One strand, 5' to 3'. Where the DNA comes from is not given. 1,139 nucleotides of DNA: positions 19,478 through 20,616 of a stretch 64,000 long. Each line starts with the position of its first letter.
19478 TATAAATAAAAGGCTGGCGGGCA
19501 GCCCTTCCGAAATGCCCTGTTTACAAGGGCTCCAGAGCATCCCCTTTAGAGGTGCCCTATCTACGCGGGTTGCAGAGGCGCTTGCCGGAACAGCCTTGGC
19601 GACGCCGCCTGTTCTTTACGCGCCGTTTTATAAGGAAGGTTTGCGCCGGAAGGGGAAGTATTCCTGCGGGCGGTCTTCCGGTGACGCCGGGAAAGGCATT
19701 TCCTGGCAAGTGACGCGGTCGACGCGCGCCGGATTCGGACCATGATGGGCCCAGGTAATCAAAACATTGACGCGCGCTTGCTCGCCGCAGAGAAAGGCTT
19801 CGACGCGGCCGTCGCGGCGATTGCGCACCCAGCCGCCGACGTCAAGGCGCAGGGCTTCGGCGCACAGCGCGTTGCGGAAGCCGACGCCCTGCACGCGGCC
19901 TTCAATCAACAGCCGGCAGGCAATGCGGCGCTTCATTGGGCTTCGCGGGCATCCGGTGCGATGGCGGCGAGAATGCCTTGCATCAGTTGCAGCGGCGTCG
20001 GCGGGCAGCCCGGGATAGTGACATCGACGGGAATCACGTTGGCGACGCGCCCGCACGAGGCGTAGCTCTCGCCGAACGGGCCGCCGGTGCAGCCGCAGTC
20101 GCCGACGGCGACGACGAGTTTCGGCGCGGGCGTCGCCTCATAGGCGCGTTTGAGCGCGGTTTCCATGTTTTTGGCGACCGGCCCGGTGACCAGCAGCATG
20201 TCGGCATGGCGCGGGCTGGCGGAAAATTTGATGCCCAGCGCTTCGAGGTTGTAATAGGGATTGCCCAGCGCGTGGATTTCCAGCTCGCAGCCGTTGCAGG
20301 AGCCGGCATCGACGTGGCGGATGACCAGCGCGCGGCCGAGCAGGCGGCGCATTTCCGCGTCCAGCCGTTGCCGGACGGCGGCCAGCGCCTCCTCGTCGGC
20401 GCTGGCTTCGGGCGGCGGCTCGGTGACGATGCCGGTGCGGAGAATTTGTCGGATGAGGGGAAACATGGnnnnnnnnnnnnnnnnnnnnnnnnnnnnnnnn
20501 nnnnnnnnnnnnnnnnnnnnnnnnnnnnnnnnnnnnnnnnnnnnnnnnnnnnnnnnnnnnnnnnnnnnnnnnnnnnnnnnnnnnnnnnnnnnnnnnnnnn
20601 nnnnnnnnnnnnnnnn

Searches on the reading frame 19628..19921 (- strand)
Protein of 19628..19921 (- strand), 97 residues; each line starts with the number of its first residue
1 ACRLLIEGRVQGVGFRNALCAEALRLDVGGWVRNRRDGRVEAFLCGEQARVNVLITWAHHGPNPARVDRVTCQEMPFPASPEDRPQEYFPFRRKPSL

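Call 4: search_protein_families(library=pfam, proteins=[window:19628-19921:-])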
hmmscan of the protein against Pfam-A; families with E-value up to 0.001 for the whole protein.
window:19628-19921:- (97 aa): 1 family
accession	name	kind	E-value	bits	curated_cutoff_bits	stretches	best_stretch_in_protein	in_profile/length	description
PF00708.24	Acylphosphatase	-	8.8e-21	74.4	22.5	1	2-75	1-74/85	Acylphosphatase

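Call 7: search_protein_families(library=ncbifam, proteins=[window:19628-19921:-])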
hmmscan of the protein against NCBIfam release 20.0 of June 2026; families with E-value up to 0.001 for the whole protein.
window:19628-19921:- (97 aa): 30 families (the best 25 are shown)
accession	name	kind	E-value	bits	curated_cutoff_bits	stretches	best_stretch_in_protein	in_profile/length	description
NF010996.0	PRK14421.1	equivalog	3e-24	85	98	1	4-89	8-93/99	acylphosphatase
NF011010.0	PRK14436.1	equivalog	8.1e-23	80.6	117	1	3-72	7-76/91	acylphosphatase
NF011013.0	PRK14441.1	equivalog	1.3e-22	79.7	114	1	3-72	8-77/93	acylphosphatase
NF011014.0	PRK14442.1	equivalog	6e-22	77.9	98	1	3-77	7-81/91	acylphosphatase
NF011022.0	PRK14451.1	equivalog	1.7e-20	73.1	91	1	3-77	8-82/91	acylphosphatase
NF011023.0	PRK14452.1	equivalog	2.1e-20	72.8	113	1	3-77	23-97/107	acylphosphatase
NF011000.0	PRK14426.1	equivalog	9.2e-20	70.5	89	1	4-75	8-80/92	acylphosphatase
NF011016.0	PRK14444.1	equivalog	3.3e-19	69.1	103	1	4-72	8-76/92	acylphosphatase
NF011004.0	PRK14430.1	equivalog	4.2e-19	68.7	101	1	3-73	7-77/92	acylphosphatase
NF011011.0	PRK14438.1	equivalog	5.6e-19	68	109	1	6-78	9-81/91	acylphosphatase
NF010998.0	PRK14424.1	equivalog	7.6e-18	64.5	100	1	5-74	16-85/98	acylphosphatase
NF011019.0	PRK14448.1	equivalog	4e-17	62.1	100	1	4-74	6-76/90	acylphosphatase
NF010999.0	PRK14425.1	equivalog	5.3e-17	61.7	106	1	1-82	7-88/94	acylphosphatase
NF011017.0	PRK14445.1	equivalog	6.4e-16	58.4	97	1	3-76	7-80/92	acylphosphatase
NF010995.0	PRK14420.1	equivalog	2.1e-15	57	110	1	3-75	5-77/91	acylphosphatase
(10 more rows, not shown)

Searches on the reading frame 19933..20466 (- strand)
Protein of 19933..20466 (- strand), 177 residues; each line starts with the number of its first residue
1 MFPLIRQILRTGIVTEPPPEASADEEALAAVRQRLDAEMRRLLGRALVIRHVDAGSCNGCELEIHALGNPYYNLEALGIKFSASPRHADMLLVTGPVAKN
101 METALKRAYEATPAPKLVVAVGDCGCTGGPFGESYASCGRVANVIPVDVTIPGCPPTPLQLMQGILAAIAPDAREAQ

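Call 4: search_protein_families(library=pfam, proteins=[window:19933-20466:-])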
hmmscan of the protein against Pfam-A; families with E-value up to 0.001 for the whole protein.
window:19933-20466:- (177 aa): 1 family
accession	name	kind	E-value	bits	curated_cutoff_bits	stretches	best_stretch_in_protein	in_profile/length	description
PF01058.29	Oxidored_q6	-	1.8e-31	109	27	1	57-167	1-127/128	NADH ubiquinone oxidoreductase, 20 Kd subunit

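Call 7: search_protein_families(library=ncbifam, proteins=[window:19933-20466:-])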
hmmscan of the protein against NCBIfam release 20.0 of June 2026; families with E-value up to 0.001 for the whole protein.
window:19933-20466:- (177 aa): 13 families
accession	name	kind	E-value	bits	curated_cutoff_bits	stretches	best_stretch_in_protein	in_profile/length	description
NF005012.1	PRK06411.1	subfamily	8.7e-33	113.2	116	1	58-166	44-152/166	NADH-quinone oxidoreductase subunit NuoB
TIGR01957.1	nuoB_fam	subfamily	2.1e-30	105.6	142.7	1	58-167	27-137/145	NADH-quinone oxidoreductase subunit B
NF011391.0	PRK14816.1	equivalog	2.4e-28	99.1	283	1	54-166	60-171/196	NADH-quinone oxidoreductase subunit B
NF011393.0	PRK14818.1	equivalog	1.5e-25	89.7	255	1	57-166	40-149/173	NADH dehydrogenase subunit B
NF011395.0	PRK14820.1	equivalog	4.4e-25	88.5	263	1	54-166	41-151/180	NADH-quinone oxidoreductase subunit B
NF011394.0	PRK14819.1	equivalog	1.2e-24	87.3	312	1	58-166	41-150/264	NADH-quinone oxidoreductase subunit B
NF011388.0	PRK14813.1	equivalog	1.4e-22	80.5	294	1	59-166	39-147/189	NADH dehydrogenase subunit B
NF011390.0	PRK14815.1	equivalog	1.8e-22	79.5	281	1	58-166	43-151/183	NADH dehydrogenase subunit B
NF011392.0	PRK14817.1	equivalog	3.5e-22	78.9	271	1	59-166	47-154/182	NADH-quinone oxidoreductase subunit B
NF009808.0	PRK13292.1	equivalog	1.8e-19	69.1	1156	1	60-166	37-143/791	NADH-quinone oxidoreductase subunit B/C/D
NF011389.0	PRK14814.1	equivalog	1.5e-18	67.2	285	1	56-165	43-150/186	NADH dehydrogenase subunit B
TIGR03294.1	FrhG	equivalog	6e-08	32.7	245.5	1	87-169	50-141/228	coenzyme F420 hydrogenase subunit gamma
NF045875.1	F420_non_VhuG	exception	0.00029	20.2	450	0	140-168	135-163/286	F420-non-reducing hydrogenase subunit VhuG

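Call 27: search_solved_structures(query=window:19933-20466:-, show_alignments=3)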
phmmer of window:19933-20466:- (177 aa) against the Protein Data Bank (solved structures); distinct sequences matched with E-value up to 0.001: 47.
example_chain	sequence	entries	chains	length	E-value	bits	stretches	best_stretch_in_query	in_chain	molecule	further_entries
6cfw_J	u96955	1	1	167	1e-36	129.6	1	36-170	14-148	Probable membrane-bound hydrogenase subunit mbhJ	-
7z0s_G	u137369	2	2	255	3.3e-34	121.5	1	28-169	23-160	Formate hydrogenlyase subunit 7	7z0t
8b9z_B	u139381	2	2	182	2.3e-23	86.2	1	60-167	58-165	LD31474p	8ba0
7q5y_F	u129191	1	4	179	2.5e-23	86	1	60-167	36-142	NADH-quinone oxidoreductase subunit B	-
5xtb_C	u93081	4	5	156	2.6e-23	86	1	60-168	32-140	NADH dehydrogenase [ubiquinone] iron-sulfur protein 7, mitochondrial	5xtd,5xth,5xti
9ti4_E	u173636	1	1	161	2.8e-23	85.9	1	60-168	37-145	NADH dehydrogenase [ubiquinone] iron-sulfur protein 7, mitochondrial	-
6g2j_B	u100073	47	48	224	3.1e-23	85.7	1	60-168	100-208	NADH dehydrogenase [ubiquinone] iron-sulfur protein 7, mitochondrial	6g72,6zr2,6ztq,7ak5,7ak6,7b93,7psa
5lc5_B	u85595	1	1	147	3.1e-23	85.7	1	60-168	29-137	NADH dehydrogenase [ubiquinone] iron-sulfur protein 7, mitochondrial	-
7zeb_6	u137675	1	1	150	3.3e-23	85.7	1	60-168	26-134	NADH dehydrogenase [ubiquinone] iron-sulfur protein 7, mitochondrial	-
8esw_S7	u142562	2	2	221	3.3e-23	85.7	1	60-167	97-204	LD31474p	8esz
9w2u_B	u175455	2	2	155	3.6e-23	85.5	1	60-168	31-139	NADH dehydrogenase [ubiquinone] iron-sulfur protein 7, mitochondrial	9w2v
7zd6_6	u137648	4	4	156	3.7e-23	85.5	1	60-168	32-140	NADH dehydrogenase [ubiquinone] iron-sulfur protein 7, mitochondrial | Complex I-20kD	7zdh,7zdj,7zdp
7v2c_C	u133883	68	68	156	3.7e-23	85.5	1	60-168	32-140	NADH dehydrogenase [ubiquinone] iron-sulfur protein 7,mitochondrial | NADH dehydrogenase [ubiquinone] iron-sulfur protein 7, mitochondrial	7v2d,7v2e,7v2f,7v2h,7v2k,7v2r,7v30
5ldw_B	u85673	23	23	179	4.6e-23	85.2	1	60-168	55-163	NADH dehydrogenase [ubiquinone] iron-sulfur protein 7, mitochondrial | Mitochondrial complex I, PSST subunit | NADH:ubiquinone oxidoreductase core subunit S7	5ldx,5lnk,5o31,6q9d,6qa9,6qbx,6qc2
9cwt_C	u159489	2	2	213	4.9e-23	85.1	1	60-168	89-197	NADH dehydrogenase [ubiquinone] iron-sulfur protein 7, mitochondrial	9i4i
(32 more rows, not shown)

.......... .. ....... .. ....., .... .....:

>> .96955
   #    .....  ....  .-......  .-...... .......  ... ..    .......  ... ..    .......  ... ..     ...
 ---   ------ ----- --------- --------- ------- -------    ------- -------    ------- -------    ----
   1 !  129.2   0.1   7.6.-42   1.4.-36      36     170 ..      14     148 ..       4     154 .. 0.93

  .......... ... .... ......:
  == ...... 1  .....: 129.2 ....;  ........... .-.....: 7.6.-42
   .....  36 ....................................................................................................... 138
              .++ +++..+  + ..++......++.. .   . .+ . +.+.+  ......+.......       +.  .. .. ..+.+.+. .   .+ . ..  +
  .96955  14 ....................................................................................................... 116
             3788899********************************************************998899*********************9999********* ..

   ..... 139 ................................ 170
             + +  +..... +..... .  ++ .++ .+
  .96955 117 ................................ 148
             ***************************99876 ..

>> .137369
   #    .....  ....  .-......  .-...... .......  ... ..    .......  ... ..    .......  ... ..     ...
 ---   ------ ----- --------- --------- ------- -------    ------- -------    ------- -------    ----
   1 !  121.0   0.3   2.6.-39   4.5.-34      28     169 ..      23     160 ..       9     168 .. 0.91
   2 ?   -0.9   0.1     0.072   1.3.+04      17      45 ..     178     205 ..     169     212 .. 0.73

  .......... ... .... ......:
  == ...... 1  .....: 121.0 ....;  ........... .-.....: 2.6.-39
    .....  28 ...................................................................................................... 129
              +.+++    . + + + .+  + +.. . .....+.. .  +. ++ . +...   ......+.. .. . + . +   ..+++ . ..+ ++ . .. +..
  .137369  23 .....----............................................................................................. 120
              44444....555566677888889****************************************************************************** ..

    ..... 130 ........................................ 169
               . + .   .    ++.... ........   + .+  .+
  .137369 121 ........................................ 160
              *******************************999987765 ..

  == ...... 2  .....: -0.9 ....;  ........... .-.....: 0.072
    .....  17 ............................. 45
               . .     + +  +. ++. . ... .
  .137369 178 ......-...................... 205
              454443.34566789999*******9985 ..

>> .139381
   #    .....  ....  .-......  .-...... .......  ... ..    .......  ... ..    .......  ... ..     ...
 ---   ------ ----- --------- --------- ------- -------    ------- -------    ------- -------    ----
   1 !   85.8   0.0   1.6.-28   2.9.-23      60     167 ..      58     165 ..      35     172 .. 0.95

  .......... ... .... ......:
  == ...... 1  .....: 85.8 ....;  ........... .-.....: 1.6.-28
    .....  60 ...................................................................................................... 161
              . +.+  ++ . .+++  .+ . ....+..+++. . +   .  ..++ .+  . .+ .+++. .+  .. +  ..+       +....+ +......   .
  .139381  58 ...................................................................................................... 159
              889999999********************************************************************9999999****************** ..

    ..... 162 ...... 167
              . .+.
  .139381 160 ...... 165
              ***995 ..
